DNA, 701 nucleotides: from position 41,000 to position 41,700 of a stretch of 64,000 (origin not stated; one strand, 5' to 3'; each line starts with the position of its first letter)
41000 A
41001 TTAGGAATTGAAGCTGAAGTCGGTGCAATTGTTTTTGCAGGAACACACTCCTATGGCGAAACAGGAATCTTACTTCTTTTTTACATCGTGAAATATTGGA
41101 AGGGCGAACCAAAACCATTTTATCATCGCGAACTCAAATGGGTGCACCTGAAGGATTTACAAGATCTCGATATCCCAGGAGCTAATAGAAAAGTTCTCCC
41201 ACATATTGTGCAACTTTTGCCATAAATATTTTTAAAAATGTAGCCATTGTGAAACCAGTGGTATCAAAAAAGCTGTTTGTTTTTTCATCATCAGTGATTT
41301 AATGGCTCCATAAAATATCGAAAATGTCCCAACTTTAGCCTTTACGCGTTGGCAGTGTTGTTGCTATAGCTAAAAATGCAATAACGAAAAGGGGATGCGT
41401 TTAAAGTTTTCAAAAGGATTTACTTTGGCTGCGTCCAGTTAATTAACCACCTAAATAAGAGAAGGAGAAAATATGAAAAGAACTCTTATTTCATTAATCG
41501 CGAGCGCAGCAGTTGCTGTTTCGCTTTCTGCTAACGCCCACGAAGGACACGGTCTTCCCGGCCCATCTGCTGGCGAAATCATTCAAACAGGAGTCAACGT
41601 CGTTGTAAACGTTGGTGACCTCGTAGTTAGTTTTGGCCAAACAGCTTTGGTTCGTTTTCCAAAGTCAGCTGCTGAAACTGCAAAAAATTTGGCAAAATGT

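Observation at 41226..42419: Sigma-54 promoter driving a monocistronic, strongly translated secreted protein of no recognisable family (P1)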

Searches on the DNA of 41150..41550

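Call 24: search_rna_families(source=window, start=41150, end=41550, threshold=evalue, max_evalue=10)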
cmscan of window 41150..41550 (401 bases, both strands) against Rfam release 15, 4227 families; matches with E-value up to 10: 5.
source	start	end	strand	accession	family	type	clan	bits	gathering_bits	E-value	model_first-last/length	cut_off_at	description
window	41240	41309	-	RF03942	mir-5727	Gene; miRNA;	-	19.6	100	0.37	1-92/92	no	mir-5727 microRNA precursor family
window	41365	41471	-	RF02030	tp2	Gene; sRNA;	-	18.3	50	2.2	1-114/114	no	tp2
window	41224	41327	-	RF02625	WsnRNA46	Gene; sRNA;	-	16.8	65.3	1.6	1-151/151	no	Wolbachia sRNA 46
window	41221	41276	+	RF03042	porB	Gene; sRNA;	-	16.5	35.1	2.9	1-61/61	no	porB RNA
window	41212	41245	+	RF02120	FTX_2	Gene; lncRNA;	-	13.7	48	3.7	64-97/97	no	FTX transcript, XIST regulator conserved region 2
